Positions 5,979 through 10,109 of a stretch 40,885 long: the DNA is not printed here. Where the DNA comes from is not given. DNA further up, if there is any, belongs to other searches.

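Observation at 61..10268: Ten-kilobase, five-gene operon of giant domain-less coiled-coil proteins (best candidate for a novel system)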

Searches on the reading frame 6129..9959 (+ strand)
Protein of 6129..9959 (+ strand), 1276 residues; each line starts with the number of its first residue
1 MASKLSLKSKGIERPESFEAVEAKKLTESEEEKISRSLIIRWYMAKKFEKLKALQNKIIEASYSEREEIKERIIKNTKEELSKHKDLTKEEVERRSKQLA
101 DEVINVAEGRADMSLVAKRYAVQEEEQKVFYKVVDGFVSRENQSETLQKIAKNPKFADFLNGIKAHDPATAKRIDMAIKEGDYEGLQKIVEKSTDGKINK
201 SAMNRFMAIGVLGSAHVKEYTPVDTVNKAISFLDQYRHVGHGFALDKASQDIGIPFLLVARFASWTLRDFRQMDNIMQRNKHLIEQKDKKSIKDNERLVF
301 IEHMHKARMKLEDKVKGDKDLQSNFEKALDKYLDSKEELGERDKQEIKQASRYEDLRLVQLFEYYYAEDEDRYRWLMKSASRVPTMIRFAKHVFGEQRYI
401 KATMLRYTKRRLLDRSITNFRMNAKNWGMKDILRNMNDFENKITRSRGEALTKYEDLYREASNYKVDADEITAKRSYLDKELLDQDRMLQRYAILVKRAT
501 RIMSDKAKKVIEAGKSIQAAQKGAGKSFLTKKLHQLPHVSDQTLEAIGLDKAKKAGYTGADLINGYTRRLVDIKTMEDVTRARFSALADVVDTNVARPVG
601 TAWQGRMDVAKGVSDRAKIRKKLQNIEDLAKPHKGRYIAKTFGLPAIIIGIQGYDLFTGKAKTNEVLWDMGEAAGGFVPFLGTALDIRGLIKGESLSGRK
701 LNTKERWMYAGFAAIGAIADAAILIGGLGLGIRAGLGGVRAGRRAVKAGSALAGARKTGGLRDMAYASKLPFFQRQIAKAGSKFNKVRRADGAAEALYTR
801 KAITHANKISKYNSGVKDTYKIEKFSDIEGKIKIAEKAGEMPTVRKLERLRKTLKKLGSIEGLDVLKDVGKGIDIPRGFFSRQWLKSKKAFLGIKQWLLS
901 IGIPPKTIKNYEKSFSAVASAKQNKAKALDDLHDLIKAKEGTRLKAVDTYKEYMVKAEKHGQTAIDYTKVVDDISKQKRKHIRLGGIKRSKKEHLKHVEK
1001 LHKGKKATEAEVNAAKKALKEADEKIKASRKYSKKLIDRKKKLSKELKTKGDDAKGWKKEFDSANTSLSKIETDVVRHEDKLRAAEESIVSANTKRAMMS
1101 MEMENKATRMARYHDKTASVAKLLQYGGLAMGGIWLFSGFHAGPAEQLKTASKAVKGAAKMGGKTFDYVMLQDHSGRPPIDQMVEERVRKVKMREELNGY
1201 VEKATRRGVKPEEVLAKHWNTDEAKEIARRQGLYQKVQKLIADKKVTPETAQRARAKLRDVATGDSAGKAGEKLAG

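Call 9: search_protein_families(library=pfam, proteins=[window:6129-9959:+], max_evalue=1)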
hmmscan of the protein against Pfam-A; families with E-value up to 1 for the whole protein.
window:6129-9959:+ (1276 aa): 3 families
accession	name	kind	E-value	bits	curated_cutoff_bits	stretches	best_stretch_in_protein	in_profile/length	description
PF14449.11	PT-TG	-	0.011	16.1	23.5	1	672-733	6-58/68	Pre-toxin TG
PF13679.12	Methyltransf_32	-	0.066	13.6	27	1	496-555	6-65/143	Methyltransferase domain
PF14579.12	HHH_6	-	0.082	13.6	25.6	0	160-216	27-84/90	Helix-hairpin-helix motif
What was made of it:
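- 8046..8408 (+): P4 aa 640-760: conserved hydrophobic core containing a divergent PT-TG domain. The Pfam match is aa 672-733 (nt 8142-8327). A Gly-zipper-like stretch follows. Pfam PT-TG scores 16.1 bits, below the cut-off of 23.5 (call 9).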

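Call 10: search_protein_families(library=phrogs, proteins=[window:6129-9959:+], max_evalue=1)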
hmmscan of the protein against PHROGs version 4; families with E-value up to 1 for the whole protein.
window:6129-9959:+ (1276 aa): 4 families
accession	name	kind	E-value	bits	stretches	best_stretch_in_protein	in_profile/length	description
phrog_2129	-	unknown function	0.043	14.9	0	56-90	19-55/79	-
phrog_14134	-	unknown function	0.07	14.8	1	898-936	6-44/93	-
phrog_27150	-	unknown function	0.1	13.7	1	160-212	36-88/139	-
phrog_10146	-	unknown function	0.28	12.3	1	401-440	24-66/72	-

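Call 21: search_solved_structures(query=window:6129-9959:+, max_evalue=1)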
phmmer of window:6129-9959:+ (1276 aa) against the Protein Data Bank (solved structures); distinct sequences matched with E-value up to 1: 4.
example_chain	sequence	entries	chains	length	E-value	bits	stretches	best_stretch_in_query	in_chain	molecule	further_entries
1wa9_A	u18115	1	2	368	0.052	14.8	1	48-115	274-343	PERIOD CIRCADIAN PROTEIN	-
3rty_A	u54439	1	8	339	0.34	12.1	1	48-113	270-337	Period circadian protein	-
7w81_A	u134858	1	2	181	0.93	10.6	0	56-147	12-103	Iron-regulated surface determinant protein H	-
7xld_A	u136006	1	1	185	0.98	10.6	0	56-147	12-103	Iron-regulated surface determinant protein H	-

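Call 30: find_homologous_proteins(query=window:6129-9959:+, max_evalue=0.001)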
Query window:6129-9959:+ (1276 aa): 6 proteins with E <= 0.001 among 8000 candidates.
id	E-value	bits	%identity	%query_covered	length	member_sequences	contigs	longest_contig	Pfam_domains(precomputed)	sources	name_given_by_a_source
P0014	0.0e+0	2769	100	100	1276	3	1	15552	-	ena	-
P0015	0.0e+0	1815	64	100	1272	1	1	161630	-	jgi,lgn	jgi:hypothetical protein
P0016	0.0e+0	1788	64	100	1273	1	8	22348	-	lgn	-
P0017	0.0e+0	1710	61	100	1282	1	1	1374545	-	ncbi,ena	-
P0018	0.0e+0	1390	53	100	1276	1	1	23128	-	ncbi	ncbi:hypothetical protein ACFL10_01375 [Patescibacteria group bacterium]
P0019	0.0e+0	1033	42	99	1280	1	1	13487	-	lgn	-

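Call 33: search_protein_families(library=ncbifam, proteins=[window:6129-9959:+], max_evalue=1)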
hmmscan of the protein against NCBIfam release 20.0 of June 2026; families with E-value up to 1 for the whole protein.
window:6129-9959:+ (1276 aa): 1 family
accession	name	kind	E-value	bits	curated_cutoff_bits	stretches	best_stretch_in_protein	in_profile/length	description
TIGR01638.1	Atha_cystat_rel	paralog_domain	0.066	13.3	32.05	1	905-978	8-81/94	Arabidopsis thaliana cystatin-related protein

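Call 34: search_protein_families(library=padloc, proteins=[window:6129-9959:+], max_evalue=1)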
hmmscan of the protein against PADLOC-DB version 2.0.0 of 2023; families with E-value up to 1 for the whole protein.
window:6129-9959:+ (1276 aa): 1 family
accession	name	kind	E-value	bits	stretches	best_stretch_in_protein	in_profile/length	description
PDLC01972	CARF_m1--CARF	-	0.0026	15.9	1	45-134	30-118/145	-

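Call 36: find_related_loci(query=A2, collection=genome_contigs, flank=10000)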
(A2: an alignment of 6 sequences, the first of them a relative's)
Query A2 (1276 aa) in genome_contigs; peptide patterns used: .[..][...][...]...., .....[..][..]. (x = any residue, [..] = any of these).
57 stretches matched a pattern; 2 encode a relative of the query (tblastn E <= 1e-3); 2 distinct loci.
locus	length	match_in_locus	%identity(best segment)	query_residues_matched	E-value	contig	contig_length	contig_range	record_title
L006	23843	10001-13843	61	3-1276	0e+0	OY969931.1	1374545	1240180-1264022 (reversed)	MAG: uncultured bacterium isolate MFD02416.bin.c.2 genome assembly, chromosome: 1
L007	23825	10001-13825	39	8-1276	0e+0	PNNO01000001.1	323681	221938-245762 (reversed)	MAG: bacterium isolate SW.3.65 SW_1000004_323681, whole genome shotgun sequence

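Call 63: find_related_loci(query=A2, collection=viral_contigs, flank=10000)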
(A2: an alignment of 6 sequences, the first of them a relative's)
Query A2 (1276 aa) in viral_contigs; peptide patterns used: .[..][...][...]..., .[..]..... (x = any residue, [..] = any of these).
175 stretches matched a pattern, but none encodes a relative of the query by tblastn (E <= 1e-3).

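Call 65: find_related_loci(query=A2, collection=metagenome_contigs, flank=10000)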
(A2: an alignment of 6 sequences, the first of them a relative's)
Query A2 (1276 aa) in metagenome_contigs; peptide patterns used: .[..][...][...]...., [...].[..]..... (x = any residue, [..] = any of these).
229 stretches matched a pattern, but none encodes a relative of the query by tblastn (E <= 1e-3).

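Call 66: search_protein_representatives(alignment_id=A5)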
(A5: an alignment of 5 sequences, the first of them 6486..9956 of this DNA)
Query: 5 sequences, 1159 profile positions. Proteins with E-value up to 0.001 (for the whole library): 51; up to 1e-10: 34; up to 1e-30: 26. The best 51 are listed.
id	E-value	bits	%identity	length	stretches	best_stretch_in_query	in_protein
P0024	0.0e+00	1876.3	-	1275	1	1-1159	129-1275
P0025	0.0e+00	1334.0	-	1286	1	1-1159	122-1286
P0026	0.0e+00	1039.7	-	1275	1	4-1158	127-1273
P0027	1.7e-280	950.2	-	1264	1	1-1135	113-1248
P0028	2.6e-223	760.8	-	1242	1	1-1125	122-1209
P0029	5.0e-219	746.6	-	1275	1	2-1159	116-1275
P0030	1.4e-208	712.1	-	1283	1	2-1133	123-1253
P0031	5.1e-204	696.9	-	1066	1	92-1158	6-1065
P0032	9.4e-196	669.5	-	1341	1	2-1159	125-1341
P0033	8.6e-190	649.8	-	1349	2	8-833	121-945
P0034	3.5e-184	631.2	-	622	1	154-781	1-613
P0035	8.4e-178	610.1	-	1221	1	4-1084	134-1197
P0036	8.2e-79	282.3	-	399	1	148-455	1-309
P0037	5.5e-70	253.0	-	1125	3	6-822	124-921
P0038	2.5e-66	240.9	-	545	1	549-1093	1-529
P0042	6.0e-46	173.4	-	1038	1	5-709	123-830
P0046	9.8e-40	152.8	-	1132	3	193-632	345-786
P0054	1.9e-15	72.4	-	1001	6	743-801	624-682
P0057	9.6e-11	56.8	-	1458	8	726-798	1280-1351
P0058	6.4e-09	50.8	-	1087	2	505-626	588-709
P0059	2.2e-08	49.0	-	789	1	517-637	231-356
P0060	4.2e-08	48.1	-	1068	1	448-637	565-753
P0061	6.6e-08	47.4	-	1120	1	541-648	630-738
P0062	9.7e-08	46.9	-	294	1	502-639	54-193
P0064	6.1e-07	44.2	-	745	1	526-641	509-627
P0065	6.7e-07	44.1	-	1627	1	539-709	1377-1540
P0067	8.2e-06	40.5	-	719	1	541-639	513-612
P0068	1.3e-05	39.8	-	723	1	434-640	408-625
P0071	2.9e-05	38.7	-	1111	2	501-643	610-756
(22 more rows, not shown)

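Call 68: search_protein_families(library=pfam, alignment_id=A6, max_evalue=0.001)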
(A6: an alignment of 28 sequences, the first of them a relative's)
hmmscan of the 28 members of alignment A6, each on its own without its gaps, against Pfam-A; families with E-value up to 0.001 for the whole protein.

A. member 1, P0054 (1001 aa): 38 families (the best 25 are shown)
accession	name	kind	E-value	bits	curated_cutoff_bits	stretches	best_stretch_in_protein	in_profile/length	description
PF13424.12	TPR_12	-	3.2e-168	546.8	30.1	10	733-806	1-74/77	Tetratricopeptide repeat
PF13374.12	TPR_10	-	1.8e-148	479.4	27.5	12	776-817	1-42/42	Tetratricopeptide repeat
PF00515.34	TPR_1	-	3.2e-63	207.6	27.8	8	778-806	2-30/34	Tetratricopeptide repeat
PF07719.23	TPR_2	-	1.3e-48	159.6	27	3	778-806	2-30/34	Tetratricopeptide repeat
PF24885.1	TPR_NPHP3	-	8.2e-47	160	100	5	732-851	96-215/239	Nephrocystin-3 TPR domain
PF13176.12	TPR_7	-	5.1e-42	138.8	27.9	0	611-639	1-29/36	Tetratricopeptide repeat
PF13181.12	TPR_8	-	1.7e-38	127.9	25.7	1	652-682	2-32/34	Tetratricopeptide repeat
PF13414.12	TPR_11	-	7.7e-20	70.8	26.8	0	784-806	1-23/42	TPR repeat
PF12968.13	DUF3856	-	8.4e-20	71.6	27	1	579-687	21-136/143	Domain of Unknown Function (DUF3856)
PF13432.12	TPR_16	-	3.3e-17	63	32.7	0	783-839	3-51/65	Tetratricopeptide repeat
PF13428.12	TPR_14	-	3.2e-16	58.6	23.5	0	781-805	5-29/44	Tetratricopeptide repeat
PF13431.12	TPR_17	-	1.3e-14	53.6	24.4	0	605-629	9-33/34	Tetratricopeptide repeat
PF03704.23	BTAD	-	1.4e-14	55.1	22.1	0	688-720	91-123/146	Bacterial transcriptional activator domain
PF17874.7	TPR_MalT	-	4.3e-14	53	45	2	476-638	33-190/336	MalT-like TPR region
PF17140.10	DUF5113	-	4.1e-11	43.6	27.1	0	607-643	6-42/161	Domain of unknown function (DUF5113)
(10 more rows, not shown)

B. families by the number of members that match (of 28 scanned): 58 families (the first 25 are shown)
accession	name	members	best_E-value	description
PF14449.11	PT-TG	11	3.1e-12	Pre-toxin TG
PF13424.12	TPR_12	2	0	Tetratricopeptide repeat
PF13374.12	TPR_10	2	1.6e-235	Tetratricopeptide repeat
PF00515.34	TPR_1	2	2.3e-141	Tetratricopeptide repeat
PF13181.12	TPR_8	2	1.1e-104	Tetratricopeptide repeat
PF07719.23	TPR_2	2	2.3e-93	Tetratricopeptide repeat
PF13176.12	TPR_7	2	8.4e-81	Tetratricopeptide repeat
PF24885.1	TPR_NPHP3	2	1.2e-76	Nephrocystin-3 TPR domain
PF13432.12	TPR_16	2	5.4e-61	Tetratricopeptide repeat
PF13431.12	TPR_17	2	1.6e-46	Tetratricopeptide repeat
PF13428.12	TPR_14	2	1.5e-43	Tetratricopeptide repeat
PF13371.12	TPR_9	2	6.9e-42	Tetratricopeptide repeat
PF13174.12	TPR_6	2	6.9e-31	Tetratricopeptide repeat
PF14559.12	TPR_19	2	6.1e-24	Tetratricopeptide repeat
PF13414.12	TPR_11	2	6.3e-22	TPR repeat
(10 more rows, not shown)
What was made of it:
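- Tried and rejected: Two TPR proteins in the representative search (P0054, P0057) are spurious repeat matches (call 68).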

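Call 70: search_protein_families(library=pfam, proteins=[P0058, P0059, P0060, P0061, P0064, P0065, P0067, P0068, P0071, P0062], max_evalue=0.01)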
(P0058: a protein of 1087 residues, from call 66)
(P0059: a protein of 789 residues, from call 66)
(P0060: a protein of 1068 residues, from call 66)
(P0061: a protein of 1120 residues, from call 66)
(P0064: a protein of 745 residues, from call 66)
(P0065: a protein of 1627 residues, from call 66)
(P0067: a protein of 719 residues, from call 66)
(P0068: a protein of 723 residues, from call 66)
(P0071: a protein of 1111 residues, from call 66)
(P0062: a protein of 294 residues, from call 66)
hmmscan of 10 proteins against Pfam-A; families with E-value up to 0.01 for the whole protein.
P0058 (1087 aa): 0 families

P0059 (789 aa): 0 families

P0060 (1068 aa): 0 families

P0061 (1120 aa): 0 families

P0064 (745 aa): 1 family
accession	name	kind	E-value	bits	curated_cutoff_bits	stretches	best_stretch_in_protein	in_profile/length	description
PF14449.11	PT-TG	-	3.8e-07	30.4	23.5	1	537-586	5-52/68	Pre-toxin TG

P0065 (1627 aa): 0 families

P0067 (719 aa): 1 family
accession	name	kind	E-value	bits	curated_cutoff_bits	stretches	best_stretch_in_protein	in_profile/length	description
PF14449.11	PT-TG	-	2e-05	24.9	23.5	1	525-578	5-52/68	Pre-toxin TG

P0068 (723 aa): 1 family
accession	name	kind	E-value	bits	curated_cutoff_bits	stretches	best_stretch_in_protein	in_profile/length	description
PF14449.11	PT-TG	-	6.4e-07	29.7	23.5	1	538-577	6-46/68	Pre-toxin TG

P0071 (1111 aa): 1 family
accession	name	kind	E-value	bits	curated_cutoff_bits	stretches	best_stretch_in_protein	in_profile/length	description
PF14449.11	PT-TG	-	4.5e-05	23.8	23.5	1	659-714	3-52/68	Pre-toxin TG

P0062 (294 aa): 0 families

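Call 71: list_cluster_members(proteins=[P0028, P0033, P0037, P0042, P0046, P0058, P0064, P0065, P0068, P0071])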
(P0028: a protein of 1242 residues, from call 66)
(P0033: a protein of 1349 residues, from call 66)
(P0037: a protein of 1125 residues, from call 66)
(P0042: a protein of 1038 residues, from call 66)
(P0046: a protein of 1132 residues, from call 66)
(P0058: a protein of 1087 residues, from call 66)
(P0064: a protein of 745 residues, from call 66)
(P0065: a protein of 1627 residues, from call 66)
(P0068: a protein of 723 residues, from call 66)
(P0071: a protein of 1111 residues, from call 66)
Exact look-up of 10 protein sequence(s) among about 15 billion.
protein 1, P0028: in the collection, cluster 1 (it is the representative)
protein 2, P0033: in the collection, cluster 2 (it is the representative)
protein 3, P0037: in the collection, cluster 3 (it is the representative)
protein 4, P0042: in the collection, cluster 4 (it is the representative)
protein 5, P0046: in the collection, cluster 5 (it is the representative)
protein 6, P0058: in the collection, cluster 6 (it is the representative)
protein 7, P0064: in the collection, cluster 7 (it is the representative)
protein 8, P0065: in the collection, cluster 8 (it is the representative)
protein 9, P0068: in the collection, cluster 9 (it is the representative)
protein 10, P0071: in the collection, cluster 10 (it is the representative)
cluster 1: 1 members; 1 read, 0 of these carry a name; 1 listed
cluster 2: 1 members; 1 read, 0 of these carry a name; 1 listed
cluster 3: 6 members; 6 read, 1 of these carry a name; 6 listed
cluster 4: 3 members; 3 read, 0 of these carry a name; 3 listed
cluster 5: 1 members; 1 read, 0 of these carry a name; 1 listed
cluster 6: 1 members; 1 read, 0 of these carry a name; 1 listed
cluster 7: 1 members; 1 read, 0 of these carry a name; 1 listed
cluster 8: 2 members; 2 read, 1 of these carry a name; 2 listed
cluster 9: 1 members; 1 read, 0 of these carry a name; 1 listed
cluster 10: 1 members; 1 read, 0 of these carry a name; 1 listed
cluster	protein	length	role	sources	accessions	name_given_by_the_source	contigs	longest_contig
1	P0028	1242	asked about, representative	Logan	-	-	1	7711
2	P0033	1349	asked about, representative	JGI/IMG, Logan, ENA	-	-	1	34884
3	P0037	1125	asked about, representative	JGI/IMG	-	-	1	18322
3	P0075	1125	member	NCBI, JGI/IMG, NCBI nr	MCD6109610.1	hypothetical protein J7J83_02535 [bacterium] | hypothetical protein [bacterium]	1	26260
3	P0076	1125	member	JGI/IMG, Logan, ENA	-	-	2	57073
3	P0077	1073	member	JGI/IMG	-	-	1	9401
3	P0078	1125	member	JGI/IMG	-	-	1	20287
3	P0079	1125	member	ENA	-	-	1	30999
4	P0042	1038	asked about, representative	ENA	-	-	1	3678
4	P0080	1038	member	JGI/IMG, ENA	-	-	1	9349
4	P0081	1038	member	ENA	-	-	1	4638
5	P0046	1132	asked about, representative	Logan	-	-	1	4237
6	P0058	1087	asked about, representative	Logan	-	-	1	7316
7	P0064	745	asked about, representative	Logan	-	-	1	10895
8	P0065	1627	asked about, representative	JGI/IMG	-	hypothetical protein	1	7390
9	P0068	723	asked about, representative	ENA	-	-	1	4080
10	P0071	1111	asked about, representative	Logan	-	-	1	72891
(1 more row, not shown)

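Call 79: find_related_loci(query=A8, collection=metagenome_contigs, flank=10000)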
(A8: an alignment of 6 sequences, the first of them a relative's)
Query A8 (1125 aa) in metagenome_contigs; peptide patterns used: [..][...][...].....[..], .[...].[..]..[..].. (x = any residue, [..] = any of these).
577 stretches matched a pattern; 2 encode a relative of the query (tblastn E <= 1e-3); 2 distinct loci.
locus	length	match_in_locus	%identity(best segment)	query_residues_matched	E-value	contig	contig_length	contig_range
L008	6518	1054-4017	33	4-1097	6e-118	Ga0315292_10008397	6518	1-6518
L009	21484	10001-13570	28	6-1050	3e-73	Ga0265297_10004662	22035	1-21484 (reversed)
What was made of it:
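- Tried and rejected: The second scan gave two loci (call 79).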

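Call 84: search_solved_structures(query=A2, max_evalue=1)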
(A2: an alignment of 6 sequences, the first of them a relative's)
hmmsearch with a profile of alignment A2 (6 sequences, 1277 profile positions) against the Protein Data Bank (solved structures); distinct sequences matched with E-value up to 1: 1.
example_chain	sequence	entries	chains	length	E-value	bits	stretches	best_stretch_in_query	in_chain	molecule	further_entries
6pfp_A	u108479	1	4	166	0.58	11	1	955-1044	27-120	Myosin-7 fused to GP7 and EB1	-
